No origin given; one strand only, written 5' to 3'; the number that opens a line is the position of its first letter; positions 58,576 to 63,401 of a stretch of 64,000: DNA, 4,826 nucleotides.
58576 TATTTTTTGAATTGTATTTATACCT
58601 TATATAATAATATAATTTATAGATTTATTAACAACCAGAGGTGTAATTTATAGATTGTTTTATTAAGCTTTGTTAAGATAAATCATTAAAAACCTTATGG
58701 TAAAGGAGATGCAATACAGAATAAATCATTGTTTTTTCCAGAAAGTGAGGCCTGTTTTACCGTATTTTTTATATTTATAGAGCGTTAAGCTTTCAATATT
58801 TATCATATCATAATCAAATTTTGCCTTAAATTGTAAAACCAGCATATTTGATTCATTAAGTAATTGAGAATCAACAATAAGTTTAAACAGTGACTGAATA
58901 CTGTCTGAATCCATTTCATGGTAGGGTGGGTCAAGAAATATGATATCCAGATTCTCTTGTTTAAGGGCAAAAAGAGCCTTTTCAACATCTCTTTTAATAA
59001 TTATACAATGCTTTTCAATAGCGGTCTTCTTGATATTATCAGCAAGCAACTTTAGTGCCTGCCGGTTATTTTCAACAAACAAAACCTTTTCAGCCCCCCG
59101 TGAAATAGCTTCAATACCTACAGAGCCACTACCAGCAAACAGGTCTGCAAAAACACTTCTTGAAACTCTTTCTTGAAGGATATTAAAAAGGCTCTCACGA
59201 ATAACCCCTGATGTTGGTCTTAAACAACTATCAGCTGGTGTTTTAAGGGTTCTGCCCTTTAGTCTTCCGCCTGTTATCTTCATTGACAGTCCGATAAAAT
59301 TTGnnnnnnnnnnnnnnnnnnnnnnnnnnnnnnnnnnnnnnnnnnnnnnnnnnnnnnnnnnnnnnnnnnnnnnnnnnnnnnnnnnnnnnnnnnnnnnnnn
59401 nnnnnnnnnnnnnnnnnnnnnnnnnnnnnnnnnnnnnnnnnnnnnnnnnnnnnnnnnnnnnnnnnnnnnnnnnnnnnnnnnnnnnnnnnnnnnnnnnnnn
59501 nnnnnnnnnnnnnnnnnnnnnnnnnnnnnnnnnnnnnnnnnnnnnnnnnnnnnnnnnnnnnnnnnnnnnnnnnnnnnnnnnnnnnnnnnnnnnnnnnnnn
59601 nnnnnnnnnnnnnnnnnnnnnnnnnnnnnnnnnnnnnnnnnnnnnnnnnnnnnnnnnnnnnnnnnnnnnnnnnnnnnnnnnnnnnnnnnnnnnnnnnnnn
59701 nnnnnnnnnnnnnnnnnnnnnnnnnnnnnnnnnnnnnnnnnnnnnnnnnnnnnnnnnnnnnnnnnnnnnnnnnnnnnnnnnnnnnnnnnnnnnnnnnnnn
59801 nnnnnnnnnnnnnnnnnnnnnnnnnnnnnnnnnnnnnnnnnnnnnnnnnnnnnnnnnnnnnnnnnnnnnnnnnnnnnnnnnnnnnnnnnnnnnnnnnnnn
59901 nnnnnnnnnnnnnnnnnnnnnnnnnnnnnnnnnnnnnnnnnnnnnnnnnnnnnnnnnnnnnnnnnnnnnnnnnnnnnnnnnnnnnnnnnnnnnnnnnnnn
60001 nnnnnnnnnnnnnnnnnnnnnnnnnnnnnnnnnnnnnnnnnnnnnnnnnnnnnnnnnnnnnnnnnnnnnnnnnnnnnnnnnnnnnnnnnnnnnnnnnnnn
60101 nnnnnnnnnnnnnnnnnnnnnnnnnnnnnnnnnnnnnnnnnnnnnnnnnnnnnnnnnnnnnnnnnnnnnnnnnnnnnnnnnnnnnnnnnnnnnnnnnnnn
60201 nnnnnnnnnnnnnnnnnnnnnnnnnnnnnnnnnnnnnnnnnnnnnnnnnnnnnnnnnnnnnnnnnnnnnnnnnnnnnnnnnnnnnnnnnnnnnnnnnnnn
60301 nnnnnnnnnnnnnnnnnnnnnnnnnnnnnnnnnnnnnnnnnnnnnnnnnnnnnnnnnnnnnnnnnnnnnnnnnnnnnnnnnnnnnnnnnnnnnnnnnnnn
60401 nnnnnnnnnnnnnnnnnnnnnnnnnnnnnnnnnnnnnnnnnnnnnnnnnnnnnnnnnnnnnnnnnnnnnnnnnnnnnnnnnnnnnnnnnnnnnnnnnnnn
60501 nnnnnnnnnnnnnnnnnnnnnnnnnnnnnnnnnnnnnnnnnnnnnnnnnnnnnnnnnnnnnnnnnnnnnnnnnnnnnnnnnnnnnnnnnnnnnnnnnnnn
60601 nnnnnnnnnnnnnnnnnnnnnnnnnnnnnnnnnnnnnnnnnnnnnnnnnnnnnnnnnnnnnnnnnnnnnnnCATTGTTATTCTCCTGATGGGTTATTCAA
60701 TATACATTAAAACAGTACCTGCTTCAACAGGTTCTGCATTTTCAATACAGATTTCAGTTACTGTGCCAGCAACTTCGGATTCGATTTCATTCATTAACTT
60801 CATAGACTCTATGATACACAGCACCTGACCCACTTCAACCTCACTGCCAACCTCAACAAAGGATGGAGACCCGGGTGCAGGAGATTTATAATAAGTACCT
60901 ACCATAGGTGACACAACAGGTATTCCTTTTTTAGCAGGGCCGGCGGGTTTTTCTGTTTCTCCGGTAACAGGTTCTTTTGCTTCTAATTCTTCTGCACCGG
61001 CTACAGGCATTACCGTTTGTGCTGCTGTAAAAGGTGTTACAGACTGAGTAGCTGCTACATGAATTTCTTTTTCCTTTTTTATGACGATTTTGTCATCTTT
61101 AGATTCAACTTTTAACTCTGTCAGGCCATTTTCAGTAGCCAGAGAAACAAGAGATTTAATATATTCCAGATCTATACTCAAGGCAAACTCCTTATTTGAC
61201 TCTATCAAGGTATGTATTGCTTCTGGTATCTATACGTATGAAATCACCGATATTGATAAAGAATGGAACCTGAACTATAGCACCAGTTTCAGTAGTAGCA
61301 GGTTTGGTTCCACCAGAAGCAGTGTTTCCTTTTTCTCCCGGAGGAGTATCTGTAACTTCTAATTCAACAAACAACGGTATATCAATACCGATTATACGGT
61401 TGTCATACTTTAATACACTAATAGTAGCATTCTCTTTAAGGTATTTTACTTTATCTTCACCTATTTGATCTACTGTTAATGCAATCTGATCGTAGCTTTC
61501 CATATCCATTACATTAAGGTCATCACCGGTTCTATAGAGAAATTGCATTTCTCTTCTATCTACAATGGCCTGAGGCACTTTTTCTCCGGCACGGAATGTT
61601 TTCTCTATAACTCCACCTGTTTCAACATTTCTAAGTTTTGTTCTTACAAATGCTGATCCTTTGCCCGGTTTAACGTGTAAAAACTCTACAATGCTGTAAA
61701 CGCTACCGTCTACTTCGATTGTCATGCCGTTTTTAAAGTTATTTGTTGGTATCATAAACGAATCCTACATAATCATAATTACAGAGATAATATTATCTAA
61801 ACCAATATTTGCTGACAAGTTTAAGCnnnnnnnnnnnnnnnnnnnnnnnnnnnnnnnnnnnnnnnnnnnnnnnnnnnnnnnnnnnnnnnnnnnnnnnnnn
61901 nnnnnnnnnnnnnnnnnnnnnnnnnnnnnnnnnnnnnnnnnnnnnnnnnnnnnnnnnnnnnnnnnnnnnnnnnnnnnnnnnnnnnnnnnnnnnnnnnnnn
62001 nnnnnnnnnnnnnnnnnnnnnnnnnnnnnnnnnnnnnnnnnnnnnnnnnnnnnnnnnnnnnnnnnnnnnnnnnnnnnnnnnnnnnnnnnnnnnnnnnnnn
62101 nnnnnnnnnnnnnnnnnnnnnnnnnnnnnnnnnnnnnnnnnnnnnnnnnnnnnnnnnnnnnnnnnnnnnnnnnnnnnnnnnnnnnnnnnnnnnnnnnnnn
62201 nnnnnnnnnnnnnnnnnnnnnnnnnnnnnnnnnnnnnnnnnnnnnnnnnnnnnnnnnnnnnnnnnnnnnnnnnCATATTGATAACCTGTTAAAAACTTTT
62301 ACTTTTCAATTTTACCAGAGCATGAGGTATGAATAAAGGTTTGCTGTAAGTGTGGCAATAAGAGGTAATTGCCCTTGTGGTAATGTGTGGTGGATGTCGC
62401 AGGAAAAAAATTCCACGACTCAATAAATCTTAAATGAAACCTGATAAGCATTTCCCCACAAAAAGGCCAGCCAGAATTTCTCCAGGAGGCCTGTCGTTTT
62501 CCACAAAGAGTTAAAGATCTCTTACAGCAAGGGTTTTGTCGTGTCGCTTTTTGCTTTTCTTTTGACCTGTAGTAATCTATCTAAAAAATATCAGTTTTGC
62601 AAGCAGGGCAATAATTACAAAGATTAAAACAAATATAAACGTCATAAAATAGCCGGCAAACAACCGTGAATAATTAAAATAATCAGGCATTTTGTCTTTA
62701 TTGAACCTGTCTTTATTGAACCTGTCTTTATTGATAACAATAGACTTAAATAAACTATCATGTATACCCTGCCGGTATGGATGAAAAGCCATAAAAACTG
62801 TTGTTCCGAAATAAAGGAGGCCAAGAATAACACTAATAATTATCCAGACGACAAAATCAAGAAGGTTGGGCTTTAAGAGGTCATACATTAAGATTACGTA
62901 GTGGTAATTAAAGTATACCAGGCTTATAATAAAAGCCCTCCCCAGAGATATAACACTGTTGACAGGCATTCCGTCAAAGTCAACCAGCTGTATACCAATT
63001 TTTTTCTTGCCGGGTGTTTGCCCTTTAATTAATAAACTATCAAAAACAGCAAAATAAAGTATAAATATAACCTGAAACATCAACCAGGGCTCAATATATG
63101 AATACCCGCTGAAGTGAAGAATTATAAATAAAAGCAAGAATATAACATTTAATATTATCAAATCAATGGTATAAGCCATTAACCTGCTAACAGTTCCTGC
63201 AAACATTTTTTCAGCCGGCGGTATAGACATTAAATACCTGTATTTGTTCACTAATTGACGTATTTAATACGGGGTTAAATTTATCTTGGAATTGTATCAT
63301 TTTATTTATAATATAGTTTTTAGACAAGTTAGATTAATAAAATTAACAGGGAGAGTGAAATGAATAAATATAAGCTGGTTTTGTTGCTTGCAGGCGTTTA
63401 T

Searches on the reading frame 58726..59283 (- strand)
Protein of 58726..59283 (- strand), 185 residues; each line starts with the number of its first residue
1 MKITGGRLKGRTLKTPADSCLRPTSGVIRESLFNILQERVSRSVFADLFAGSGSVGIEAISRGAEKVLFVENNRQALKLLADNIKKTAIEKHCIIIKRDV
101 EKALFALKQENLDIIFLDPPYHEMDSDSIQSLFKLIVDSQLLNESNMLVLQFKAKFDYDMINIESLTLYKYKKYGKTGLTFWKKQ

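Call 43: search_protein_families(library=pfam, proteins=[window:58726-59283:-], max_evalue=0.0001)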
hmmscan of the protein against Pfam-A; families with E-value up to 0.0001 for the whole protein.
window:58726-59283:- (185 aa): 5 families
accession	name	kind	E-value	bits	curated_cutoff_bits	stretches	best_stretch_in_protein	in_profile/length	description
PF03602.21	Cons_hypoth95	-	8.8e-51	172.6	24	1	1-182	1-181/182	Conserved hypothetical protein 95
PF05175.20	MTS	-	7.4e-10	39.2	23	1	32-159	23-147/170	Methyltransferase small domain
PF02086.21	MethyltransfD12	-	1.1e-06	29.1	22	0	34-65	10-44/253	D12 class N6 adenine-specific DNA methyltransferase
PF02475.24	TRM5-TYW2_MTfase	-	7.3e-06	26.5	28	1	43-103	38-99/164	TRM5/TYW2 methyltransferase domain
PF09445.16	Methyltransf_15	-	3.7e-05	23.8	22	1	45-121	4-81/165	RNA cap guanine-N2 methyltransferase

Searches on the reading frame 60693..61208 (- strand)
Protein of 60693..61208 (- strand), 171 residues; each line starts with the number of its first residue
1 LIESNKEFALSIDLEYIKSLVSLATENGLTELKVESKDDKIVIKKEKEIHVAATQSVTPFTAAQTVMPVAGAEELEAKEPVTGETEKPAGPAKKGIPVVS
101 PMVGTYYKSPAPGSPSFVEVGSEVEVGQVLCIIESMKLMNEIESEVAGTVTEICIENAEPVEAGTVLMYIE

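Call 43: search_protein_families(library=pfam, proteins=[window:60693-61208:-], max_evalue=0.0001)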
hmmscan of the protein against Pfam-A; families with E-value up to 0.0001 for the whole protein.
window:60693-61208:- (171 aa): 2 families
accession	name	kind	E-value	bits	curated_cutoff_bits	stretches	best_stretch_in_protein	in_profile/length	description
PF00364.28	Biotin_lipoyl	-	7.8e-23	80.5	22.1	1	98-170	3-73/73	Biotin-requiring enzyme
PF13533.13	Biotin_lipoyl_2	-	2e-05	24.7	29.8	0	142-171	3-32/32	Biotin-lipoyl like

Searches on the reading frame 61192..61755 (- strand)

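Call 43: search_protein_families(library=pfam, proteins=[window:61192-61755:-], max_evalue=0.0001)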
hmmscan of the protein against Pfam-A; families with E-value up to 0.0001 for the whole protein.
window:61192-61755:- (187 aa): 3 families
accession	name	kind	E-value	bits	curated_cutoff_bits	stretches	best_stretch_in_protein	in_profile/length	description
PF08207.18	EFP_N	-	1.7e-28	98.8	23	1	4-60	2-58/58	Elongation factor P (EF-P) KOW-like domain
PF09285.17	Elong-fact-P_C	-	5.1e-25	87.4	25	1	130-185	1-56/56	Elongation factor P, C-terminal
PF01132.26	EFP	-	3.4e-19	69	27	1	68-122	1-54/54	Elongation factor P (EF-P) OB domain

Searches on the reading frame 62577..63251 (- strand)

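Call 10: search_protein_families(library=pfam, proteins=[window:62577-63251:-], max_evalue=0.01)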
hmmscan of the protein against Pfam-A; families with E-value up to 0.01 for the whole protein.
window:62577-63251:- (224 aa): 1 family
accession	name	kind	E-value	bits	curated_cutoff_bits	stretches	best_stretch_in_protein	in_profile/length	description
PF06271.18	RDD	-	4.6e-14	53.3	24.1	1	18-167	2-135/137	RDD family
